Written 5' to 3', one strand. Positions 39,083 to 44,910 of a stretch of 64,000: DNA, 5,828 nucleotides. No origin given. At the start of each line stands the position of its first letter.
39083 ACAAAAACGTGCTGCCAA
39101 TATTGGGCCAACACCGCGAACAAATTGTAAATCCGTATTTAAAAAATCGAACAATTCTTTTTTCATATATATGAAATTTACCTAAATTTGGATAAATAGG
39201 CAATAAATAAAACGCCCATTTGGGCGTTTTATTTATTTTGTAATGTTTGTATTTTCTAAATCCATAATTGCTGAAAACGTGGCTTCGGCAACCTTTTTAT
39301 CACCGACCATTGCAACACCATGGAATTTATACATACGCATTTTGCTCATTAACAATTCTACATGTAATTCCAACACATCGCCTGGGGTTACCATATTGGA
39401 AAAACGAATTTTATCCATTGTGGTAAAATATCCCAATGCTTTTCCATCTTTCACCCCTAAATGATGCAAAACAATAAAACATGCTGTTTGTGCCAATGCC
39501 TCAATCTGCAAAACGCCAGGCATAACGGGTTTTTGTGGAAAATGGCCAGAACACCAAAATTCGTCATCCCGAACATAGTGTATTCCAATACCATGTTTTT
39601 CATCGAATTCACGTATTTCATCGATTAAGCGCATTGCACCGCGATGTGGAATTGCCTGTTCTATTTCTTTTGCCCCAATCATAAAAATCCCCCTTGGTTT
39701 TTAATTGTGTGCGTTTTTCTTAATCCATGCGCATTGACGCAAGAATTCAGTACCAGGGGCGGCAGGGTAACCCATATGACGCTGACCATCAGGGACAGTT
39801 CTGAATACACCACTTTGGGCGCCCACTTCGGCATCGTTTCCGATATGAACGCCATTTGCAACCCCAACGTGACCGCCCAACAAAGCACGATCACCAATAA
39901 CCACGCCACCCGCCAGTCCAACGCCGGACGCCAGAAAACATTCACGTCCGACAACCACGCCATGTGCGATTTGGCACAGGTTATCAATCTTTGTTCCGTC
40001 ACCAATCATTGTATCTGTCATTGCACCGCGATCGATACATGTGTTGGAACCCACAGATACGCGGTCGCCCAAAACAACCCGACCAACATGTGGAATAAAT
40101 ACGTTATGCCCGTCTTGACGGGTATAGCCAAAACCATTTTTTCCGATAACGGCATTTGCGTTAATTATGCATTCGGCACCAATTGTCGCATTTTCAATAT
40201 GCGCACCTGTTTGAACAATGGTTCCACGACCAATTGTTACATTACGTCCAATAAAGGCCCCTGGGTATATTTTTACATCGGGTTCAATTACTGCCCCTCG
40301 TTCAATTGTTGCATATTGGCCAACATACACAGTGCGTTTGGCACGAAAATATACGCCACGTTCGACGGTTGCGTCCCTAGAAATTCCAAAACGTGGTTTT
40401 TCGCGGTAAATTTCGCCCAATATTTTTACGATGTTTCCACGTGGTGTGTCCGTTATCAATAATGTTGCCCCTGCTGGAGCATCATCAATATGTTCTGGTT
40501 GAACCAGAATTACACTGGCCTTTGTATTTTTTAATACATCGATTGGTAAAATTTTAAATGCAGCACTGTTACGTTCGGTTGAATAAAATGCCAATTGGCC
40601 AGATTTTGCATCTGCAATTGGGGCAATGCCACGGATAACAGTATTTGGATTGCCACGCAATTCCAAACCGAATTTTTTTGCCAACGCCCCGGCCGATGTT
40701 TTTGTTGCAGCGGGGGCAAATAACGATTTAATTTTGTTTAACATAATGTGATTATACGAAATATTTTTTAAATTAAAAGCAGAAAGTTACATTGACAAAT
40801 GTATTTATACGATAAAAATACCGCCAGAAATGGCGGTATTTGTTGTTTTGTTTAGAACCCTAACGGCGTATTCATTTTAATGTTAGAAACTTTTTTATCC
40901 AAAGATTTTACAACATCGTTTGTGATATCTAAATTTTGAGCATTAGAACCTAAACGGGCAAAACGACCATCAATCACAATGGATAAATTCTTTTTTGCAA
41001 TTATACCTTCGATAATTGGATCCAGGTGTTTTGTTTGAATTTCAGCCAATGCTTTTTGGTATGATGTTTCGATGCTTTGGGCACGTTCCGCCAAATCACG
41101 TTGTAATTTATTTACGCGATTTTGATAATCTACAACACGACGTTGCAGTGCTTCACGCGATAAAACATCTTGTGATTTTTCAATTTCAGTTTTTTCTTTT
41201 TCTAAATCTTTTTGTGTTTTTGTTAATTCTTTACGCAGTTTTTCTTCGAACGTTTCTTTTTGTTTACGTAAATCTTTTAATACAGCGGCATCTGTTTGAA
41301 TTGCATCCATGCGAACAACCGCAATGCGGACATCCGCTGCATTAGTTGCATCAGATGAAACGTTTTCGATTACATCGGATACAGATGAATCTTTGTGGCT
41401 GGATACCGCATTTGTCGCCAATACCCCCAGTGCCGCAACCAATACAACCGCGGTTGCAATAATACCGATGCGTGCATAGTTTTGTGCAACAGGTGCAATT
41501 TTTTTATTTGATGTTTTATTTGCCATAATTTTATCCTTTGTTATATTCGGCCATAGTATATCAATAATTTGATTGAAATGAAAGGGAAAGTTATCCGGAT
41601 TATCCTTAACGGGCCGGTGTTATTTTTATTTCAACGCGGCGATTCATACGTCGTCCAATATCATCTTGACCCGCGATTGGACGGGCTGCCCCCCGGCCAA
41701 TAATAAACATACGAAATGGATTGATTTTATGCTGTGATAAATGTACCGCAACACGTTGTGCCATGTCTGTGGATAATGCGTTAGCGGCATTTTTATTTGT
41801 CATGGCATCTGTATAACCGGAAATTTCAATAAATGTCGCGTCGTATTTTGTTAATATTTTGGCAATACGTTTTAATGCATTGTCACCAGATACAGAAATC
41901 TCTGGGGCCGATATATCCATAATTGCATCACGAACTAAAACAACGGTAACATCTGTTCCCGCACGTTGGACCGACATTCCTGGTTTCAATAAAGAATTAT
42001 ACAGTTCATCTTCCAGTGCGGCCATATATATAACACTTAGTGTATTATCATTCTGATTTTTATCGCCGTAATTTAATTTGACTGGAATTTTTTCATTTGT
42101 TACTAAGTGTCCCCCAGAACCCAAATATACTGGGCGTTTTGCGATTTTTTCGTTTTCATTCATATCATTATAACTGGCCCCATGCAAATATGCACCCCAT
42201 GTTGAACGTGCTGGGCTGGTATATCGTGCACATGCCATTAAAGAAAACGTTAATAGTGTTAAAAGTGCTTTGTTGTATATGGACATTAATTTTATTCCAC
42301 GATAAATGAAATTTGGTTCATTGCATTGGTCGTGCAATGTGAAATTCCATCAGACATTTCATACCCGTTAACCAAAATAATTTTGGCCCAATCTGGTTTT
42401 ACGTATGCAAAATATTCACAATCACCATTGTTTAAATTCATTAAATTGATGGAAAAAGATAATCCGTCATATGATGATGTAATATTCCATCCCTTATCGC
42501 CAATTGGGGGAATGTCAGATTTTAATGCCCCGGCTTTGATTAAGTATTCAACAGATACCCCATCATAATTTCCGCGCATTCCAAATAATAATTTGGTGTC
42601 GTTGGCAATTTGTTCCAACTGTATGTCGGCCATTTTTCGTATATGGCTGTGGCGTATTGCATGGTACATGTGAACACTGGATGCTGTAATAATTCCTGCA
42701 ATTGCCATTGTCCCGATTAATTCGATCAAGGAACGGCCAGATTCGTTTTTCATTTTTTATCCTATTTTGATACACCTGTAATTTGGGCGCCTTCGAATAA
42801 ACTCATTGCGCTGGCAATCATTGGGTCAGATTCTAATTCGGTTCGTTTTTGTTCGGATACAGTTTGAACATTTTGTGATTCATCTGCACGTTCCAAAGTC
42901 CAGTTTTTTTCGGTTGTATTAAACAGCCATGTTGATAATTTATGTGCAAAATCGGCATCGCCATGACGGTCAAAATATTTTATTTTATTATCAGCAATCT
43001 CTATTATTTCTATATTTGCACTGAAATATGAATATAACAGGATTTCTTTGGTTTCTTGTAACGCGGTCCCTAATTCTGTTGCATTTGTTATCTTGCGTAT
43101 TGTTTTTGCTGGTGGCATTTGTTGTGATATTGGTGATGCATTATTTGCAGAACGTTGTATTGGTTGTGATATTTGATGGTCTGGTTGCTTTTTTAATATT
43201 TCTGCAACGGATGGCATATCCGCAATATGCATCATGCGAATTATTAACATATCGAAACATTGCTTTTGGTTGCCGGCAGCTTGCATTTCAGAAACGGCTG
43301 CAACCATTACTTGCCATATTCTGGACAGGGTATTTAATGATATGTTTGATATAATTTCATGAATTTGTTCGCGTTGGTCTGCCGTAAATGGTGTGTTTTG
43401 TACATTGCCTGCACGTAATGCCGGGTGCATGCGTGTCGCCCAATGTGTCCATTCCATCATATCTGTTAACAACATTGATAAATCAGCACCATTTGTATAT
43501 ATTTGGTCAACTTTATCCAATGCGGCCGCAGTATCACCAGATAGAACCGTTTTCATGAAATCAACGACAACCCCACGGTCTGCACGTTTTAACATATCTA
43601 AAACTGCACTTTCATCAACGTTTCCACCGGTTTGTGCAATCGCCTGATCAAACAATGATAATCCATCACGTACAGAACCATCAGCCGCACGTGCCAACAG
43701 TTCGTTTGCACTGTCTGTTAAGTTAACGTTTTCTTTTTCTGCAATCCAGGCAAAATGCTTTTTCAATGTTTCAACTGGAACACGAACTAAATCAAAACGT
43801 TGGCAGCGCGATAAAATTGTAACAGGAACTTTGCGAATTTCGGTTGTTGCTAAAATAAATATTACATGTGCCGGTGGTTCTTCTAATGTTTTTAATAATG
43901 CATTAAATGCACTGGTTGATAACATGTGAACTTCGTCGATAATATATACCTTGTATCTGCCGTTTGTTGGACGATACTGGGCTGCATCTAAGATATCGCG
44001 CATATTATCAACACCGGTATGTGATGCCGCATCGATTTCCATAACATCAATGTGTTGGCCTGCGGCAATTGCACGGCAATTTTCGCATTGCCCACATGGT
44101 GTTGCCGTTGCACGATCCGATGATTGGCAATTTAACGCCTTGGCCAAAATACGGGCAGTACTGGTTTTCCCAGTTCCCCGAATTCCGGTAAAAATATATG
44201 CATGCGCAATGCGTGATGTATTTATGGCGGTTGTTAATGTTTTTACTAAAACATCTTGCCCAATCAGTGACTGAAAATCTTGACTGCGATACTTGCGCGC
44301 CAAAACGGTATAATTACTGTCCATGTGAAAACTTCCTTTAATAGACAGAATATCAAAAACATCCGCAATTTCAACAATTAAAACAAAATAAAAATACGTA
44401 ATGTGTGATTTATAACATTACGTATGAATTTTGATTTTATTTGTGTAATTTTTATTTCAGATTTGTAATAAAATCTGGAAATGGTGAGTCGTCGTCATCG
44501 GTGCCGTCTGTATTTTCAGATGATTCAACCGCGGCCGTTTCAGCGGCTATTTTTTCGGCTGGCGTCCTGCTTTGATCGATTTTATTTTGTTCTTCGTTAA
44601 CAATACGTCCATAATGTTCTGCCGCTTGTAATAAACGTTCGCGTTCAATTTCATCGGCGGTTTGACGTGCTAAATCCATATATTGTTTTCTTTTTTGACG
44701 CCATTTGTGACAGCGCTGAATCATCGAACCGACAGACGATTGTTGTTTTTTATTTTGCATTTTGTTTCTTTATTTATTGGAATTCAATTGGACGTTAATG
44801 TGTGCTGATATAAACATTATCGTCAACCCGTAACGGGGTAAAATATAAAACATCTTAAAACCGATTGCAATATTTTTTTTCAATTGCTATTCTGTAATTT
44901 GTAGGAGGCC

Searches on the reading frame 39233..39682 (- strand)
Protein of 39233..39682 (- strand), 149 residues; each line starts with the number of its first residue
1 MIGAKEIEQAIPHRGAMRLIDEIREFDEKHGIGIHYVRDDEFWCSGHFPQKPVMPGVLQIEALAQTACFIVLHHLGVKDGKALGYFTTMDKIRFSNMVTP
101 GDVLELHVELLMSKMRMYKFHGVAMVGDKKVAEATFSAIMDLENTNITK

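Call 81: search_protein_families(library=pfam, proteins=[window:39233-39682:-], max_evalue=0.001)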
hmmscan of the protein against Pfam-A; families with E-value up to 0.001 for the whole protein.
window:39233-39682:- (149 aa): 2 families
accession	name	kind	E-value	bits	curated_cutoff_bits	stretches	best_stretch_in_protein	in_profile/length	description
PF07977.19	FabA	-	2.6e-26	92.4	23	1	11-134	1-137/138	FabA-like domain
PF22818.2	ApeI-like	-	0.00013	22.6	28.5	1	23-108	7-84/119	ApeI dehydratase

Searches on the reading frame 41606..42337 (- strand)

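Call 5: search_protein_families(library=ncbifam, proteins=[window:41606-42337:-], max_evalue=1)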
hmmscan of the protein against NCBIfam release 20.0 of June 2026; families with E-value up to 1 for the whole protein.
window:41606-42337:- (243 aa): 31 families (the best 25 are shown)
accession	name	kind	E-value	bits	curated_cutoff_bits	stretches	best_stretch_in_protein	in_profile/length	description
NF053611.1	YiaD_Gzip_OmpA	equivalog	1.7e-26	93.2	175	1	104-239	70-206/206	YiaD family glycine zipper/OmpA-like lipoprotein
NF007804.1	PRK10510.1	equivalog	5.3e-18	65.2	307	1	104-241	80-218/219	OmpA family lipoprotein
TIGR03350.1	type_VI_ompA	equivalog_domain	4.8e-14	52.5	139.8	1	107-239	5-137/137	type VI secretion system protein TssL, long form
NF006541.1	PRK09038.1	equivalog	1e-12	48.3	283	1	91-240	97-249/253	flagellar motor protein MotD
NF053585.1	OMP_LP_YfiB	equivalog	2.6e-12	46.9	128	1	144-240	64-161/163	outer membrane lipoprotein YfiB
NF053612.1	anchor_PA1041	equivalog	4e-12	46.6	250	1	131-239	123-235/236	PA1041 family peptidoglycan-binding anchor lipoprotein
NF053613.1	OMP_toxin_LptF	equivalog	2.1e-11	44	400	1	130-240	135-246/256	lipotoxin F family OmpA-related lipoprotein LptF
NF005444.0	PRK07033.1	equivalog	1.3e-10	40.9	520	1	126-240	303-422/438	DotU family type VI secretion system protein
NF045787.1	OmpABordt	equivalog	4.5e-10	39.5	200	1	129-240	78-190/194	outer membrane protein OmpA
NF006508.0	PRK08944.1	subfamily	7e-10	38.6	259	1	104-240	147-288/304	MotB family protein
NF005999.0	PRK08126.1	subfamily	1.1e-09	37.7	571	1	116-240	303-431/432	hypothetical protein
NF006285.1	PRK08457.1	equivalog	3.1e-09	37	250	1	120-239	106-230/253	flagellar motor protein MotB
NF038223.1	IcmN_DotK_IVB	equivalog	9.1e-09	35.2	250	1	112-239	31-159/164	type IVB secretion system protein IcmN/DotK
NF005831.1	PRK07734.1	equivalog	6e-07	29.5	301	1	93-241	97-250/250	flagellar motor protein MotB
NF038224.1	OmpA_like_CmpA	equivalog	7.7e-07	28.9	300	1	112-239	86-214/233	C-OmpA-like family protein CmpA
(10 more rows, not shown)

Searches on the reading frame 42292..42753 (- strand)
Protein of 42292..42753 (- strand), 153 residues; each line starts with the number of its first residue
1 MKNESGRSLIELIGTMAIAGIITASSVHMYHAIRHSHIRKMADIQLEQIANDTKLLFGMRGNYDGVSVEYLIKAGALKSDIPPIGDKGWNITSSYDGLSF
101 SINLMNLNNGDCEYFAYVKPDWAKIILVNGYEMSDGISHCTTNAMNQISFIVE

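Call 4: search_protein_families(library=pfam, proteins=[window:42292-42753:-], max_evalue=1)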
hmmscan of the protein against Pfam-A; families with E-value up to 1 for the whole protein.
window:42292-42753:- (153 aa): 2 families
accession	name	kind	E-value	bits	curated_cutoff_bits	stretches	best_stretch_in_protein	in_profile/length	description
PF07963.17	N_methyl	-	0.0044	17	21.2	1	1-25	1-25/27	Prokaryotic N-terminal methylation motif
PF08805.16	PilS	-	0.025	15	22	1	45-91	10-56/138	PilS N terminal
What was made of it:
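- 42292..42753 (-): 153 aa type IV pilin-like protein (MKNESG|RSLIE, Glu +5, two Cys at 112 and 140). It is the candidate major pilin. It is adjacent in most relatives but not in all. N_methyl E 0.0044 and PilS_N E 0.025, both below cut-off (call 4).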

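Call 5: search_protein_families(library=ncbifam, proteins=[window:42292-42753:-], max_evalue=1)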
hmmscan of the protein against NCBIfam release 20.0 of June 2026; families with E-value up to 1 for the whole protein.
window:42292-42753:- (153 aa): 2 families
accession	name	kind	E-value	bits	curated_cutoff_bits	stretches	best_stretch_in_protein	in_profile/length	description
NF007848.0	PRK10557.1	equivalog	0.019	14.3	120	1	2-51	8-57/192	prepilin peptidase-dependent protein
NF007800.0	PRK10506.1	equivalog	0.14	12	158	1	1-36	5-40/163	prepilin peptidase-dependent protein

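Call 53: search_protein_families(library=phrogs, proteins=[window:42292-42753:-], max_evalue=1)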
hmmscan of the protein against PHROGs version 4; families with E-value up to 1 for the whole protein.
window:42292-42753:- (153 aa): 1 family
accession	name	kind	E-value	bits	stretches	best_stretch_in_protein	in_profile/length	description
phrog_27437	-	unknown function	0.024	15.8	1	1-32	4-35/140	-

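Call 84: search_solved_structures(query=window:42292-42753:-, max_evalue=10)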
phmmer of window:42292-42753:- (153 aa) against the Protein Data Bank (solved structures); distinct sequences matched with E-value up to 10: 33.
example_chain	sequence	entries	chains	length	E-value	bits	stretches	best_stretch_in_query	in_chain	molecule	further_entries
9egp_A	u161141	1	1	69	0.053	16.6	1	1-50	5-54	Geopilin domain 1 protein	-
3ens_A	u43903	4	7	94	0.46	13.6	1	100-141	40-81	Factor X light chain | Coagulation factor X | PROTEIN (Coagulation factor X)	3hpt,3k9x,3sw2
1g2l_B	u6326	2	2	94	0.46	13.6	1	100-141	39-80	COAGULATION FACTOR X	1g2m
1wu1_B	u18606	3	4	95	0.47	13.6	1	100-141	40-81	Coagulation factor X, light chain | BLOOD COAGULATION FACTOR XA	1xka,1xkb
1c5m_F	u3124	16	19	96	0.48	13.5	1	100-141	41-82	PROTEIN (COAGULATION FACTOR X) | COAGULATION FACTOR XA | FACTOR X LIGHT CHAIN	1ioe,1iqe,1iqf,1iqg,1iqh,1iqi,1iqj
7tgg_A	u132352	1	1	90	0.49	13.5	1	2-49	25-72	Geopilin domain 1 protein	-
3f6u_L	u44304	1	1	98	0.55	13.4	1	104-141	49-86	Vitamin K-dependent protein C light chain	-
2d1j_B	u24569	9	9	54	0.58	13.3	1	104-141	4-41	Coagulation factor X, light chain | Coagulation factor X | Factor X light chain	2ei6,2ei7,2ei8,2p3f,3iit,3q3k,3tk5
3kl6_B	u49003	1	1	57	0.59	13.3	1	104-141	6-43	Coagulation Factor X light chain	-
2bq6_A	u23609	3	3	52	0.61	13.2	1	104-141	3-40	COAGULATION FACTOR X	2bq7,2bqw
2bmg_A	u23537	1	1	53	0.64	13.1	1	104-141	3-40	COAGULATION FACTOR X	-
9i24_L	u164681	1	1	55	0.64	13.1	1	104-141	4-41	Factor X light chain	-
1mq5_L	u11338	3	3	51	0.67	13.1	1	104-141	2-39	COAGULATION FACTOR X LIGHT CHAIN | ACTIVATED FACTOR XA HEAVY CHAIN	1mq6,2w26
1fjs_L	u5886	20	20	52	0.7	13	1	104-141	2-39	COAGULATION FACTOR XA | Coagulation factor X, LIGHT CHAIN | Coagulation factor X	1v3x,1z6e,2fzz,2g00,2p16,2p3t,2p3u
2bok_L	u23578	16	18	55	0.71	13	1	104-141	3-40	COAGULATION FACTOR X | FACTOR X LIGHT CHAIN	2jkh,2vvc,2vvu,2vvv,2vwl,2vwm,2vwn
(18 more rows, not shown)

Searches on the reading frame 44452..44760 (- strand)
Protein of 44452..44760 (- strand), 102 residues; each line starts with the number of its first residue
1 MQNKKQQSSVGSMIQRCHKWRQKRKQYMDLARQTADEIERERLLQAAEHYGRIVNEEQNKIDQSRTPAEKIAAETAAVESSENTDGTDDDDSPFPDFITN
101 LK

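Call 4: search_protein_families(library=pfam, proteins=[window:44452-44760:-], max_evalue=1)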
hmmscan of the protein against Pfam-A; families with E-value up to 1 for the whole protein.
window:44452-44760:- (102 aa): 2 families
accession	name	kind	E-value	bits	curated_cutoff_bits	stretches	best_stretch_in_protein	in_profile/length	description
PF13763.11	DUF4167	-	2.9e-05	24.7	25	1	26-59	41-77/78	Domain of unknown function (DUF4167)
PF19551.4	DUF6074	-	0.11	13.2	27.2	1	28-79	14-65/83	Family of unknown function (DUF6074)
